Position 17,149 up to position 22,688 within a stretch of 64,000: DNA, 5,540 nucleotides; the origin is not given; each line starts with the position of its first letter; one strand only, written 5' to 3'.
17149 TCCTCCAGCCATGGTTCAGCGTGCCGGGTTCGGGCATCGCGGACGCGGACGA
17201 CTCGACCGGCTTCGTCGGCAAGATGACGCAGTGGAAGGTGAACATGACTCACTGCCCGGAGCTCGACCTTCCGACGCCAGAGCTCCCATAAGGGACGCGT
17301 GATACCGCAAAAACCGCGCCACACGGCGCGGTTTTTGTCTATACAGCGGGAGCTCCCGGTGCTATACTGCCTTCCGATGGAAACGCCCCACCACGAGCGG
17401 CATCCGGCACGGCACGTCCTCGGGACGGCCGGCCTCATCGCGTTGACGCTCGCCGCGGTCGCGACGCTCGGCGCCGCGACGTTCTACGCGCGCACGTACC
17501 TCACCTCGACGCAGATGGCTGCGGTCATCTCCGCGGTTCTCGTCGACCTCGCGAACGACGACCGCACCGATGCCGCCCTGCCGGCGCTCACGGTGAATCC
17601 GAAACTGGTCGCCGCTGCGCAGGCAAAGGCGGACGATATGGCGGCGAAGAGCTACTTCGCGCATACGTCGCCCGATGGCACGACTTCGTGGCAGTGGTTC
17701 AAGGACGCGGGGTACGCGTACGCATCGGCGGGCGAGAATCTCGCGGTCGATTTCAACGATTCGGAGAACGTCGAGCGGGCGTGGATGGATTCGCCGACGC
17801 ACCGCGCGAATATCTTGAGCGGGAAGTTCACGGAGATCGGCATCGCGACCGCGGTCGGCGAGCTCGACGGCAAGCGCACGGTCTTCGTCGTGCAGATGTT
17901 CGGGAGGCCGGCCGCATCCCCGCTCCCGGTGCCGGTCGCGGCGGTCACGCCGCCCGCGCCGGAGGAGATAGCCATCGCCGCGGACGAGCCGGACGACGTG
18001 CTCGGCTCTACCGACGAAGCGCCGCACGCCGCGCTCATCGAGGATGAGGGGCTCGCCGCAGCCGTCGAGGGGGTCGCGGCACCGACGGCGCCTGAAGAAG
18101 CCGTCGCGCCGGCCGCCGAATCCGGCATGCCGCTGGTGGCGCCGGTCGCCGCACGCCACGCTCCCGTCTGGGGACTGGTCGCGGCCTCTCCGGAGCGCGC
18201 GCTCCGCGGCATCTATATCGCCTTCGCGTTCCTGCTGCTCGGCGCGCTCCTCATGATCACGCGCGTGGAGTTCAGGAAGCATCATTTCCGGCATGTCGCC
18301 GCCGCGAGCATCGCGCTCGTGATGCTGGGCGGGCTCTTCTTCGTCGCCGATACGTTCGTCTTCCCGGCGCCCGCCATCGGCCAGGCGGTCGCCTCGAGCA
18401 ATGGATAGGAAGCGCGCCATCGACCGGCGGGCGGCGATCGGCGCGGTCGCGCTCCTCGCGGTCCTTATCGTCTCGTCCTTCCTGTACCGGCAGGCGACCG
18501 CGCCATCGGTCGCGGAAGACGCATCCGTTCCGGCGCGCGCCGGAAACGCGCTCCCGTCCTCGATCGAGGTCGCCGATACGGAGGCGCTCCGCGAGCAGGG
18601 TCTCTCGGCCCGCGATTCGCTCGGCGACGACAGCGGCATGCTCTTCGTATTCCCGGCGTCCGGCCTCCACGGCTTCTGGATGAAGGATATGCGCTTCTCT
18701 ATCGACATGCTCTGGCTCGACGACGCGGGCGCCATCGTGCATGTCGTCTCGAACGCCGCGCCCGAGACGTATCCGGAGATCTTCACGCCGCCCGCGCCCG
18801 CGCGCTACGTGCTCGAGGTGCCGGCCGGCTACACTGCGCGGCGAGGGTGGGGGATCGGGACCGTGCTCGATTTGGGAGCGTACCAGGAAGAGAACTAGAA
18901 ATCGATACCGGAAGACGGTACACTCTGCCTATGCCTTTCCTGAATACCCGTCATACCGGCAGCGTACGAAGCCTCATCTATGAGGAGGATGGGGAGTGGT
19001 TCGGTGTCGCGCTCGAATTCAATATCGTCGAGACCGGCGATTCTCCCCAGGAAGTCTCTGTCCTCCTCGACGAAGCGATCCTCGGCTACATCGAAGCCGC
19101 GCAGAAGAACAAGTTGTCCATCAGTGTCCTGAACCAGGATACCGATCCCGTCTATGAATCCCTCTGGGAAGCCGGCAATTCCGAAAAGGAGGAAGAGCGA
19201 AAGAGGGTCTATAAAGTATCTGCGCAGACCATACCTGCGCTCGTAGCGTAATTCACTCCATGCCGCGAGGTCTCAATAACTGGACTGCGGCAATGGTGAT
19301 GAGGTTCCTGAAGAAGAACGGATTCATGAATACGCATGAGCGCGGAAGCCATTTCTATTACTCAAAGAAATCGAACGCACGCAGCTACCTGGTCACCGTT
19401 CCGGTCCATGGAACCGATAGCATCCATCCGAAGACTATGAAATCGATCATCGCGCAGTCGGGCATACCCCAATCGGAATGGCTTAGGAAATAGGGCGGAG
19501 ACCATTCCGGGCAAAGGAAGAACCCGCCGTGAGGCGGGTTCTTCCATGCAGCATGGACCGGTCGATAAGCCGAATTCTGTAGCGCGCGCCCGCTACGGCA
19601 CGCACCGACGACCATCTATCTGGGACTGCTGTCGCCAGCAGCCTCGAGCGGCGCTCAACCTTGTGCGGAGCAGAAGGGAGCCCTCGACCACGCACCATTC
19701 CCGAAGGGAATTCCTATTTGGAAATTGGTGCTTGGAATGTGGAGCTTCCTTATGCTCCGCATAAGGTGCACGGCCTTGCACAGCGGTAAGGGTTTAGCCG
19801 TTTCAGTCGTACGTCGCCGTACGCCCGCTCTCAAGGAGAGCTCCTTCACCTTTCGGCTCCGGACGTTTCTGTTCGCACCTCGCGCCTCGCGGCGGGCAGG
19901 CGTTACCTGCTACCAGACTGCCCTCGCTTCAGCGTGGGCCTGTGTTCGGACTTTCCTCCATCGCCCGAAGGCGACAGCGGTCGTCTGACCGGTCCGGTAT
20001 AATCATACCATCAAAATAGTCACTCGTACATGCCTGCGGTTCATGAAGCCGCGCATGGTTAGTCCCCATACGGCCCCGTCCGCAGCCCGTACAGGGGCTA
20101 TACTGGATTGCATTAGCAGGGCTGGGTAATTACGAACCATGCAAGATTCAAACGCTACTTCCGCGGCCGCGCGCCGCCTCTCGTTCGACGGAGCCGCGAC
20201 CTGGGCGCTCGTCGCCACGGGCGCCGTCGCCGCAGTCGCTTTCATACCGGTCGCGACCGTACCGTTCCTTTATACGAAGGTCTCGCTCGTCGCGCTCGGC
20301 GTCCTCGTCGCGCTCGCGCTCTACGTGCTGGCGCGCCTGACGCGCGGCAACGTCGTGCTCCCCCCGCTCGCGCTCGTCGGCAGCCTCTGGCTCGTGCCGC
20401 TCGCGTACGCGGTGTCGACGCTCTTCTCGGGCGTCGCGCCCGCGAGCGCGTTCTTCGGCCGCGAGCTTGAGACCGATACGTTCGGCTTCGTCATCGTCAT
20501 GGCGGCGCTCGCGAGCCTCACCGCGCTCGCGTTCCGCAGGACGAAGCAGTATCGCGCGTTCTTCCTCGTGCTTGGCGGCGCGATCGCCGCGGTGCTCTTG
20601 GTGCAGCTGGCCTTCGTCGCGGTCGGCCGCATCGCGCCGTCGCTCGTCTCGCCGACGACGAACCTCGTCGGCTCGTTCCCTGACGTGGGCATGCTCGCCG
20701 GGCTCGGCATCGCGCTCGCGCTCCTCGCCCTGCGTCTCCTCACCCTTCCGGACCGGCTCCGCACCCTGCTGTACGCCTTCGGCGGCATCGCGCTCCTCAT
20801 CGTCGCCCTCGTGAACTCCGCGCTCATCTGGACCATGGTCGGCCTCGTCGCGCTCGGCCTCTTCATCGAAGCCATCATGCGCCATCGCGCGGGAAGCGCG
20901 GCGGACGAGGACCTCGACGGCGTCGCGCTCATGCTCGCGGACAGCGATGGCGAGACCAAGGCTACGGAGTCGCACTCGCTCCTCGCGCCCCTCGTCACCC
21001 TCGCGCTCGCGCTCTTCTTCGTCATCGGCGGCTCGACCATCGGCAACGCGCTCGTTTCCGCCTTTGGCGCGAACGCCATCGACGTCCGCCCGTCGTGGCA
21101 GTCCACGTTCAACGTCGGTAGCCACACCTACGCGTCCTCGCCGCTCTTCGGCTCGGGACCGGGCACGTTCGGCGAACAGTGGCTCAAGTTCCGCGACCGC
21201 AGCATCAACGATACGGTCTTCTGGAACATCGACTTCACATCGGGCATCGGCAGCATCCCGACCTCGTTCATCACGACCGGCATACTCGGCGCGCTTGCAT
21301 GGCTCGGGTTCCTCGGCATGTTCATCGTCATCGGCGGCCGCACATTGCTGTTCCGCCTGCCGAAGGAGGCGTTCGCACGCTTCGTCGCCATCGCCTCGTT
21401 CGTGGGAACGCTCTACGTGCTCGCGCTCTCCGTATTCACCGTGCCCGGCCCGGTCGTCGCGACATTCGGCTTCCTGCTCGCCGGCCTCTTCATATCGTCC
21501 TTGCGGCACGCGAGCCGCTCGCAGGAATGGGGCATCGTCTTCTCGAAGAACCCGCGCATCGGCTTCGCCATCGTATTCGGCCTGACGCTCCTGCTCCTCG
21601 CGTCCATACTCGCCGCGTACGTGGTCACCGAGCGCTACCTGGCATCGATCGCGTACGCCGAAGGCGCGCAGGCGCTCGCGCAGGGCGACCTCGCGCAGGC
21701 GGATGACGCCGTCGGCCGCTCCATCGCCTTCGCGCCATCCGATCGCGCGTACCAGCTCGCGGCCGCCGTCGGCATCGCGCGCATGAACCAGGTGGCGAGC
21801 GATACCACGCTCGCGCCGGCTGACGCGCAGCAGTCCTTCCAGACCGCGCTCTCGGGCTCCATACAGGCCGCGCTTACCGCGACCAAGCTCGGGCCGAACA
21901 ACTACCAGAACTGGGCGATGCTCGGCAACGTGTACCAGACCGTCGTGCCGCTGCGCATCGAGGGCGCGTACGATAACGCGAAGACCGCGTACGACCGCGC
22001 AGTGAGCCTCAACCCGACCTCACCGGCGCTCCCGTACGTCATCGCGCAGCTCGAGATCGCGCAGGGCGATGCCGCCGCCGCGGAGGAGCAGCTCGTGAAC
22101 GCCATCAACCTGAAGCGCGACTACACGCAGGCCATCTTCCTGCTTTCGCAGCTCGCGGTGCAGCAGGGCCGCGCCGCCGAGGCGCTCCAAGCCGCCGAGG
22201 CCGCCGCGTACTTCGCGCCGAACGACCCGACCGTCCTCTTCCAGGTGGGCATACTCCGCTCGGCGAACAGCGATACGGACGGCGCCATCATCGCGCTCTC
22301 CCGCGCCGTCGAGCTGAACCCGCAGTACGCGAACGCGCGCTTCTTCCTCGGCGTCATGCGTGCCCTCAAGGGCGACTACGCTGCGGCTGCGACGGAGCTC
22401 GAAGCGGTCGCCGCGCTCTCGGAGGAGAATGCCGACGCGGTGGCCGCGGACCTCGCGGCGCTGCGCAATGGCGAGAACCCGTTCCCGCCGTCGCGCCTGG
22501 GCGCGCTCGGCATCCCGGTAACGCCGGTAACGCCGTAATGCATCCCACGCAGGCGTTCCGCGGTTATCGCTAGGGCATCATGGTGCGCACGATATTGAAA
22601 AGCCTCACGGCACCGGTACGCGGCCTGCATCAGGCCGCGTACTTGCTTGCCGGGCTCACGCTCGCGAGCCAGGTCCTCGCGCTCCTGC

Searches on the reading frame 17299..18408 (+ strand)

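Call 9: search_protein_families(library=pfam, proteins=[window:17299-18408:+], max_evalue=0.001)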
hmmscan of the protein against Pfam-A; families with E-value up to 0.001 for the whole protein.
window:17299-18408:+ (369 aa): 1 family
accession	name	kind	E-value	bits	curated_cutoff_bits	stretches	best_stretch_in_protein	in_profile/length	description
PF00188.32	CAP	-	1.7e-18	68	21.1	1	83-201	2-117/117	Cysteine-rich secretory protein family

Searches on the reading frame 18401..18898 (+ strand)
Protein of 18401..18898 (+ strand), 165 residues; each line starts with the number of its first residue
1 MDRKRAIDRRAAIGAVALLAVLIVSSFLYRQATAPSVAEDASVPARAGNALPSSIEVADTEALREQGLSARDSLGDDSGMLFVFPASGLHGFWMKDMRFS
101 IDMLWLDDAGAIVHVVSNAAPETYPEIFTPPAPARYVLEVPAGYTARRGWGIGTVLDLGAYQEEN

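Call 9: search_protein_families(library=pfam, proteins=[window:18401-18898:+], max_evalue=0.001)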
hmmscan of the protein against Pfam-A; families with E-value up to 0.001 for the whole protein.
window:18401-18898:+ (165 aa): 1 family
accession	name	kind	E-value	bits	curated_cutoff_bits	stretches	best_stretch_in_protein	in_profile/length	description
PF02643.20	DUF192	-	1.8e-28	99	27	1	54-156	2-94/96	Uncharacterized ACR, COG1430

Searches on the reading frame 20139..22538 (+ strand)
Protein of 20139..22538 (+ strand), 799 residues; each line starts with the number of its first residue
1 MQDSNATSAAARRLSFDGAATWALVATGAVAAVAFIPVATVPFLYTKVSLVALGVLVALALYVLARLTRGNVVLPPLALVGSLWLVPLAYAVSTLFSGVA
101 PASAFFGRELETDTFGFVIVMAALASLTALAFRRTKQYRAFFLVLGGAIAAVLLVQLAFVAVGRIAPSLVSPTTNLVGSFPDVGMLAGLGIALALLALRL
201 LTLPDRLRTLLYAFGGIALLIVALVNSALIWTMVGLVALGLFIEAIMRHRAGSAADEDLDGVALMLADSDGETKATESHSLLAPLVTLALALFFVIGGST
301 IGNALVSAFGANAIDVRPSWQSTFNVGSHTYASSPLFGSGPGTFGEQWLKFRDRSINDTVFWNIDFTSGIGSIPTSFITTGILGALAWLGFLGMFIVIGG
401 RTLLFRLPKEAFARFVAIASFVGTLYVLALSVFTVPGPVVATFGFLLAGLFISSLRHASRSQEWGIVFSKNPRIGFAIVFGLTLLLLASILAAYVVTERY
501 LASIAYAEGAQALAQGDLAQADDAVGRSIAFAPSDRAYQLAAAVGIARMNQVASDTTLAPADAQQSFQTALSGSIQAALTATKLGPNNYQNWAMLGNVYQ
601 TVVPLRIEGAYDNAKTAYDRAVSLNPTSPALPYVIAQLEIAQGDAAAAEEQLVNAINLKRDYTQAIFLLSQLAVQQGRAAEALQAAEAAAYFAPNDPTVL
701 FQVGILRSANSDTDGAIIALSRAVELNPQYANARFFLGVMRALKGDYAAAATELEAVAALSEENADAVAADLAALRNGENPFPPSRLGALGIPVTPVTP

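Call 9: search_protein_families(library=pfam, proteins=[window:20139-22538:+], max_evalue=0.001)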
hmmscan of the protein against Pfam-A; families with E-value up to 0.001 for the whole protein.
window:20139-22538:+ (799 aa): 11 families
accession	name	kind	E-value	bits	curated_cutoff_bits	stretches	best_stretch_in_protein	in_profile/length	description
PF23914.1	TPR_CcmH_CycH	-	2.8e-10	40.7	42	2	586-692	47-150/158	Cytochrome c-type biogenesis protein H TPR domain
PF07719.23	TPR_2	-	3.6e-10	39.6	27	0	608-627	14-33/34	Tetratricopeptide repeat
PF13371.12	TPR_9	-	1.6e-08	34.9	35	1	670-734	2-66/73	Tetratricopeptide repeat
PF14559.12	TPR_19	-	3.1e-08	34.2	25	2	607-652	3-48/68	Tetratricopeptide repeat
PF13181.12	TPR_8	-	1.2e-07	31.7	25.7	0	609-627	15-33/34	Tetratricopeptide repeat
PF13431.12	TPR_17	-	1.6e-07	31.4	24.4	0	578-600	2-24/34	Tetratricopeptide repeat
PF13414.12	TPR_11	-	1.8e-07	31.2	26.8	0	712-739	9-36/42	TPR repeat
PF13432.12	TPR_16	-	1.5e-06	28.9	32.7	1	707-760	7-60/65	Tetratricopeptide repeat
PF00515.34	TPR_1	-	0.00022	21.4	27.8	0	608-627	14-33/34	Tetratricopeptide repeat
PF25060.1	ARM_TT21_2nd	-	0.00041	20.3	27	0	628-677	221-270/270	Tetratricopeptide repeat protein 21 second ARM domain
PF13428.12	TPR_14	-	0.00075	20.4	23.5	0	709-738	13-42/44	Tetratricopeptide repeat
